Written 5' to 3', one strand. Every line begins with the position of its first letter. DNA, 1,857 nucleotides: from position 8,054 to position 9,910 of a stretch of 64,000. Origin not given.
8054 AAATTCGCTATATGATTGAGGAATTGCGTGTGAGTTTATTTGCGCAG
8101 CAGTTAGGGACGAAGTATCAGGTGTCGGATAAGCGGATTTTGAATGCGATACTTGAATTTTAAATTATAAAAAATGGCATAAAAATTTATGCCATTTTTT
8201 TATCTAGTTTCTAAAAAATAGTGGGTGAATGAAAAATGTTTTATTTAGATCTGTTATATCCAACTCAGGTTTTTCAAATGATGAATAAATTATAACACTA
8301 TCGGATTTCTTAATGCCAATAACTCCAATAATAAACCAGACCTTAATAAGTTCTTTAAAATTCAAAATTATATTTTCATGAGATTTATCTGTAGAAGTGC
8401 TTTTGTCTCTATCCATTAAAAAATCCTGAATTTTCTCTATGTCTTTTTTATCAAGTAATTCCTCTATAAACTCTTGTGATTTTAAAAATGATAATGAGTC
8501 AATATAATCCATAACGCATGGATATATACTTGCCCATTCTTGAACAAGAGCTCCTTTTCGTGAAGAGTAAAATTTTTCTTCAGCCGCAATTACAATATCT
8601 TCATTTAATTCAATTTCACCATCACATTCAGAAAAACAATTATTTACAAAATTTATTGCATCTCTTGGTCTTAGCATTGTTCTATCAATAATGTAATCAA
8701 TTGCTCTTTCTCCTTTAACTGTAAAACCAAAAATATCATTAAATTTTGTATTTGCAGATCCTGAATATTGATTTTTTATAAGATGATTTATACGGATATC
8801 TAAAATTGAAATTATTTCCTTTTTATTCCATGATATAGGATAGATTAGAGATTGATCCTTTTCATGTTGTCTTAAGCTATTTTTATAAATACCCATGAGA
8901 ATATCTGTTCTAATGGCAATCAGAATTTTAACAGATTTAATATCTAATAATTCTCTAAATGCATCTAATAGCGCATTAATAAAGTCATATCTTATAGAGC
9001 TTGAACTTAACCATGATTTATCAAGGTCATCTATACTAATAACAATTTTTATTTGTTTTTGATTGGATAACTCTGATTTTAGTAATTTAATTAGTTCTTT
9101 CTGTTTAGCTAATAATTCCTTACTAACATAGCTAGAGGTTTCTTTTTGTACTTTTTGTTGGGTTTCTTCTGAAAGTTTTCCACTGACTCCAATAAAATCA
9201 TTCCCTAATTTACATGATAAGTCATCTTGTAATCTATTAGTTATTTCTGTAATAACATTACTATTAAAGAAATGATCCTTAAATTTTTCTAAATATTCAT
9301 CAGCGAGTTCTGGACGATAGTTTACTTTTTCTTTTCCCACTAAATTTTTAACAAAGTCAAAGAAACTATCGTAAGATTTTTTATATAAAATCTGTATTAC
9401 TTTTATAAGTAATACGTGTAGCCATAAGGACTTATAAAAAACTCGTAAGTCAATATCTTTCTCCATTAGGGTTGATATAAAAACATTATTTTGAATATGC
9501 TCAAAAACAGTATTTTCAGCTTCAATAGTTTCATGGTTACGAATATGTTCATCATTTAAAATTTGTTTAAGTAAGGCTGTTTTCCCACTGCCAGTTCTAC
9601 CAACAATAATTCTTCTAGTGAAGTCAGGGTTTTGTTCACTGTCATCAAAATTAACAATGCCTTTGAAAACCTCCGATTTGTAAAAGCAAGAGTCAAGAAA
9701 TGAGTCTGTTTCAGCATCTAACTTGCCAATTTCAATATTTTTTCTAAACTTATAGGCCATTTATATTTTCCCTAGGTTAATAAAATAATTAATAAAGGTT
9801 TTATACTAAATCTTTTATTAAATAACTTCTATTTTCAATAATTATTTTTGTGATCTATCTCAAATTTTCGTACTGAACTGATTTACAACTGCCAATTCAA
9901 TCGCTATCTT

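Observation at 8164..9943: AT-rich single-gene islet encoding an orphan KAP-like P-loop NTPase between hrpA and dcuC, a candidate novel defence/abortive-infection determinant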

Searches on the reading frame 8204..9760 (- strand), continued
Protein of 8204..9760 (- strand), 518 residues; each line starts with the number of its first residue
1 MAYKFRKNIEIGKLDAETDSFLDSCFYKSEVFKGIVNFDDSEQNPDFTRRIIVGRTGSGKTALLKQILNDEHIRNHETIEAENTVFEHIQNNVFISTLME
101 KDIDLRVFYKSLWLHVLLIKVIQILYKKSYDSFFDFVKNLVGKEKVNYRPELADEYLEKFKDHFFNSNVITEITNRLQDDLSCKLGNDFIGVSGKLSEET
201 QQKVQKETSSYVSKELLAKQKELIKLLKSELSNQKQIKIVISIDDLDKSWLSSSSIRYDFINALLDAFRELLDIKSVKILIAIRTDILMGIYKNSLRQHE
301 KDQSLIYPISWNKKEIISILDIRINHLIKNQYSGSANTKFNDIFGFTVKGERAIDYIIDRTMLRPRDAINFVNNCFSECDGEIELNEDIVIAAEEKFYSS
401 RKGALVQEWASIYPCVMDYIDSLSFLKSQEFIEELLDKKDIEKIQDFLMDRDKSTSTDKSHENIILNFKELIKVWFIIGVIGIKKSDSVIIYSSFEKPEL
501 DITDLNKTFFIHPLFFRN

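Call 91: fold_search(model_id=the predicted structure, library=viral)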
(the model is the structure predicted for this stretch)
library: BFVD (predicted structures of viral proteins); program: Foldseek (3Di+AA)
matches with E <= 10: 229; with E <= 0.001: 0
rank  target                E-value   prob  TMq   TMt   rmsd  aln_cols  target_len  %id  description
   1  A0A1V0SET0            2.2e-03  0.99  0.24  0.30  22.5       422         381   15  AAA family ATPase [Hokovirus HKV1]
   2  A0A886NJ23            1.0e-02  0.82  0.14  0.19  22.4       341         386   12  (no name in the UniProt tables at hand)
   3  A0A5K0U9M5            2.0e-02  0.92  0.19  0.17  20.2       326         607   13  AAA family ATPase [Yasminevirus sp. GU-2018]
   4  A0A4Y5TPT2            3.4e-02  0.98  0.19  0.42  16.5       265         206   14  (no name in the UniProt tables at hand)
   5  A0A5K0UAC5            3.5e-02  0.89  0.24  0.18  15.2       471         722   11  AAA+ ATPase domain-containing protein [Yasminevirus sp. GU-2018]
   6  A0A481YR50            3.5e-02  0.85  0.21  0.17  22.5       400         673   10  ATPase family protein [Marseillevirus LCMAC101]
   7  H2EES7                3.7e-02  0.98  0.27  0.32  12.8       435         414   12  Putative AAA family ATPase [Moumouvirus sp. 'Monve']
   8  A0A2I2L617            4.6e-02  0.38  0.17  0.18  27.6       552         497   12  ATPase AAA [Orpheovirus IHUMI-LCC2]
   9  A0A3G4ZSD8            4.8e-02  0.87  0.19  0.14  20.6       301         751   14  AAA family ATPase [Barrevirus sp.]
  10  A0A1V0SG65            5.3e-02  0.89  0.28  0.22  19.2       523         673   11  Replication factor C large subunit [Hokovirus HKV1]
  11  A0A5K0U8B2            5.3e-02  0.47  0.19  0.16  28.8       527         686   11  ATP-dependent metallopeptidase FtsH/Yme1/Tma family protein [Yasminevirus sp. GU-2018]
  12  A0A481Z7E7            6.0e-02  0.96  0.26  0.36  15.0       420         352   11  ATPase domain protein [Pithovirus LCPAC104]
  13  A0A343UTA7            6.3e-02  0.93  0.25  0.38  14.8       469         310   10  (no name in the UniProt tables at hand)
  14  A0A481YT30            7.5e-02  0.60  0.19  0.18  23.0       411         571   12  ATPase family protein [Marseillevirus LCMAC102]
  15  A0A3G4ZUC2            7.8e-02  0.97  0.29  0.27  11.4       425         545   11  Putative AAA family ATPase [Edafosvirus sp.]
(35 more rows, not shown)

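Call 93: search_protein_families(library=pfam, alignment_id=A3, max_evalue=0.001)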
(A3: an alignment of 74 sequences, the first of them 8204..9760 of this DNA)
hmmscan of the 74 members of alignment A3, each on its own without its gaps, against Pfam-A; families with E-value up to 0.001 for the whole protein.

A. member 1, window:8204-9760:- (518 aa): 4 families
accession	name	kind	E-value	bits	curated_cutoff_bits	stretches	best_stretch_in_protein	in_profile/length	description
PF07693.20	KAP_NTPase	-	1.2e-05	25.1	20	1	57-302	30-209/293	KAP family P-loop domain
PF10236.15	DAP3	-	4.5e-05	23.3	23.1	0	37-68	13-44/311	Mitochondrial ribosomal death-associated protein 3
PF13401.12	AAA_22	-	0.00029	21.6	27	0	51-248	9-95/130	AAA domain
PF01637.24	ATPase_2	-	0.00073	19.8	33.2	0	51-343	24-211/225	ATPase domain predominantly from Archaea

B. families by the number of members that match (of 74 scanned): 17 families
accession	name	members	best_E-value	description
PF13191.12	AAA_16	25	7.6e-07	AAA ATPase domain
PF20703.3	nSTAND1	14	1.2e-06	Novel STAND NTPase 1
PF13401.12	AAA_22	14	1.2e-05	AAA domain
PF24883.2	NPHP3_N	13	7.1e-07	Nephrocystin 3, N-terminal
PF20720.3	nSTAND3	13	5.1e-06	Novel STAND NTPase 3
PF07693.20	KAP_NTPase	11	7.4e-07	KAP family P-loop domain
PF01637.24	ATPase_2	5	1e-05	ATPase domain predominantly from Archaea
PF24389.1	ORC-CDC6-like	3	1.2e-06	ORC-CDC6-like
PF10236.15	DAP3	1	4.5e-05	Mitochondrial ribosomal death-associated protein 3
PF01010.25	Proton_antipo_C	1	5.8e-05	NADH-dehyrogenase subunit F, TMs, (complex I) C-terminus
PF03193.22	RsgA_GTPase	1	0.00016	RsgA GTPase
PF13173.12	AAA_14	1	0.00036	AAA domain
PF12775.13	AAA_7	1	0.00074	P-loop containing dynein motor region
PF05729.18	NACHT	1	0.00079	NACHT domain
PF00004.35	AAA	1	0.0008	ATPase family associated with various cellular activities (AAA)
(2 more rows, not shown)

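Call 94: search_protein_families(library=padloc, alignment_id=A3, max_evalue=0.001)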
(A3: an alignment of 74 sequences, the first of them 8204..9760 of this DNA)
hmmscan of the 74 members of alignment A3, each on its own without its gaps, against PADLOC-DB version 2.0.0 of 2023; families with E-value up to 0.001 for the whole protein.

A. member 1, window:8204-9760:- (518 aa): 0 families

B. families by the number of members that match (of 74 scanned): 5 families
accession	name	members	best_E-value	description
PDLC04561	PDC-M28C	35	2.3e-07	-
PDLC04140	mad8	23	2.9e-08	mads_8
PDLC04164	AriA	2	0.00015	-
PDLC02499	BrxF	1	0.00018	BrxF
PDLC02773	SspC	1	0.00066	SspC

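Call 95: search_solved_structures(query=A3, max_evalue=1)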
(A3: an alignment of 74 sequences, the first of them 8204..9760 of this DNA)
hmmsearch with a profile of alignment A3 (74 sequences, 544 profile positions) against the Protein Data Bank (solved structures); distinct sequences matched with E-value up to 1: 66 (the best 60 are shown).
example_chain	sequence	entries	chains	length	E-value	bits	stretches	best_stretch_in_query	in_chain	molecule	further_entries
8bns_A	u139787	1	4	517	0.0018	20.4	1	40-96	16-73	AAA ATPase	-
9ay0_A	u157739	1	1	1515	0.0077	18.3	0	46-70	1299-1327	Metal resistance protein YCF1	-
6oje_A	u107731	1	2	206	0.0078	18.2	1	45-73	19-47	Leucine-rich repeat serine/threonine-protein kinase 2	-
7mpe_A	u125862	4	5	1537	0.0079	18.2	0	46-70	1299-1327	Metal resistance protein YCF1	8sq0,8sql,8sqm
1g6o_A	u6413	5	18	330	0.0081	18.2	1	32-90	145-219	CAG-ALPHA | virB11 homolog | Cag-alfa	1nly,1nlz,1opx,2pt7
9ayc_A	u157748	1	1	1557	0.0082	18.2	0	46-70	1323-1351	Metal resistance protein YCF1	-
6bge_A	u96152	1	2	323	0.0082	18.2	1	32-90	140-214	VirB11-like protein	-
7m68_A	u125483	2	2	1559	0.0082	18.2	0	46-70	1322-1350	Metal resistance protein YCF1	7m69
8sg4_A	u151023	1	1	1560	0.0082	18.2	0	46-70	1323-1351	Metal resistance protein YCF1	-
6xaf_A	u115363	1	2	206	0.0089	18.1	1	45-73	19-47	Leucine-rich repeat serine/threonine-protein kinase 2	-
6ojf_A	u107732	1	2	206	0.0089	18.1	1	45-73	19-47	Leucine-rich repeat serine/threonine-protein kinase 2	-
7thy_A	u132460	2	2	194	0.012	17.6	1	46-73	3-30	Leucine-rich repeat serine/threonine-protein kinase 2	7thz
2zej_A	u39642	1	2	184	0.016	17.3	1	47-73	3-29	Leucine-rich repeat kinase 2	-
3d6t_B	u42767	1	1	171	0.026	16.6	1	48-73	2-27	Leucine-rich repeat serine/threonine-protein kinase 2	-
9cho_A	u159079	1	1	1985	0.041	15.9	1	38-73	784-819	Leucine-rich repeat serine/threonine-protein kinase 2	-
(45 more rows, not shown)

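Call 96: search_protein_families(library=padloc, max_evalue=0.01, proteins=[P0137, P0141, P0152, P0165, P0176, P0180, P0223, P0226, P0242, P0245])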
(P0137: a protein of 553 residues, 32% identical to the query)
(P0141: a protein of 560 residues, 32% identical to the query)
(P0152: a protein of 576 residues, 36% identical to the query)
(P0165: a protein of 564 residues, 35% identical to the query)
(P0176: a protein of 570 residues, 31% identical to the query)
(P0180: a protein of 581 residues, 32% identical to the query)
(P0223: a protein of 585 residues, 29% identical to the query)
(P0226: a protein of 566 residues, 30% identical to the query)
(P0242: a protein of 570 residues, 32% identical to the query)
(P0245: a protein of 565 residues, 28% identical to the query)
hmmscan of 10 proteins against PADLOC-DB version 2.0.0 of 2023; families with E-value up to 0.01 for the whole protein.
P0137 (553 aa): 2 families
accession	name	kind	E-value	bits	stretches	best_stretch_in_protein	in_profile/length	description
PDLC04561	PDC-M28C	-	2.3e-05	21.4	1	213-339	142-261/480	-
PDLC04140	mad8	-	0.00061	17.4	1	42-180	19-129/314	mads_8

P0141 (560 aa): 2 families
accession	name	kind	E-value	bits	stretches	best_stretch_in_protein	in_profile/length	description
PDLC04561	PDC-M28C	-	0.0013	15.7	0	243-338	164-254/480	-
PDLC04140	mad8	-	0.0048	14.4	1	46-257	30-199/314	mads_8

P0152 (576 aa): 2 families
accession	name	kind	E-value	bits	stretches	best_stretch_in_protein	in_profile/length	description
PDLC04561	PDC-M28C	-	1.7e-06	25.1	1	226-352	134-254/480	-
PDLC04140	mad8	-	0.00034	18.2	1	61-277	26-170/314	mads_8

P0165 (564 aa): 2 families
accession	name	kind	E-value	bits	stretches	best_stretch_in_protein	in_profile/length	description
PDLC04561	PDC-M28C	-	3.8e-06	24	1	239-348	154-258/480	-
PDLC04140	mad8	-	0.0052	14.3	0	55-291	30-222/314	mads_8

P0176 (570 aa): 2 families
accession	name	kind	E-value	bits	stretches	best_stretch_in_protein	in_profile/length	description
PDLC04561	PDC-M28C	-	0.00061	16.7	1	252-363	148-254/480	-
PDLC04140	mad8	-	0.0074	13.8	0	80-293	26-209/314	mads_8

P0180 (581 aa): 1 family
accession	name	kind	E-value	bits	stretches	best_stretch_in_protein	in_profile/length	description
PDLC04561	PDC-M28C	-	2.9e-07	27.7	1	255-373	148-265/480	-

P0223 (585 aa): 3 families
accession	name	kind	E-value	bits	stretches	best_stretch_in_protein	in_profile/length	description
PDLC04561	PDC-M28C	-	8.2e-06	22.9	1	267-375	153-255/480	-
PDLC04140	mad8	-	0.0015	16.1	1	79-319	26-224/314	mads_8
PDLC02169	Avs4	-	0.0052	12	0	75-105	202-233/1570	-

P0226 (566 aa): 3 families
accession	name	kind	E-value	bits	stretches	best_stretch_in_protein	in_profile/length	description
PDLC04140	mad8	-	0.0009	16.8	1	68-104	29-58/314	mads_8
PDLC00277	PtuA1|PtuA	-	0.0032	14.8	1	62-93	19-50/423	AAA ATPase domain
PDLC00299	PtuA1|PtuA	-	0.0082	13.1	0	64-93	73-102/535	AAA ATPase domain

P0242 (570 aa): 2 families
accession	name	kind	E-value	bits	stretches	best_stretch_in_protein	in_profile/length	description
PDLC04140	mad8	-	0.001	16.6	1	57-86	25-54/314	mads_8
PDLC02980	AriA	-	0.0079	14.2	0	62-115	2-59/304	-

P0245 (565 aa): 0 families

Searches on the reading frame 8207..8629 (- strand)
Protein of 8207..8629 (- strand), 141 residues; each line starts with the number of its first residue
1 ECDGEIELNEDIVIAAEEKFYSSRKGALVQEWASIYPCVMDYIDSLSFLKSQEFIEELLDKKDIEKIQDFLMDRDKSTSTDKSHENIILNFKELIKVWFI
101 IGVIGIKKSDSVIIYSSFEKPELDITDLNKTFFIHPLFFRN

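Call 73: predict_structure(alignment_id=A2)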
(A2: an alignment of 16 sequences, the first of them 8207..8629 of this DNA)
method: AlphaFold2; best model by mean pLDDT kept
length: 141 residues; sequences in the alignment: 16
mean_pLDDT: 82.6   pTM: 0.75
mean pLDDT of the five models: 82.6, 81.7, 81.6, 81.4, 79.2
residues with pLDDT >= 90: 65; 70-90: 47; 50-70: 25; < 50: 4
segments of 3 or more residues with pLDDT < 50: none
pLDDT, mean of each block of 10 residues (from residue 1): 64 87 93 89 93 92 91 66 68 91 90 76 67 92 73
secondary structure, 60 per line:
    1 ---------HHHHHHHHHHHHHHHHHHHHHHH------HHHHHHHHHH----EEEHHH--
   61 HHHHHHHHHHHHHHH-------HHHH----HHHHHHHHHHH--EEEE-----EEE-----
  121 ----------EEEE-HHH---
elements in order: H10-32 H39-48 E53-55 H61-75 H83-86 H91-101 E104-107 E113-115 E131-134
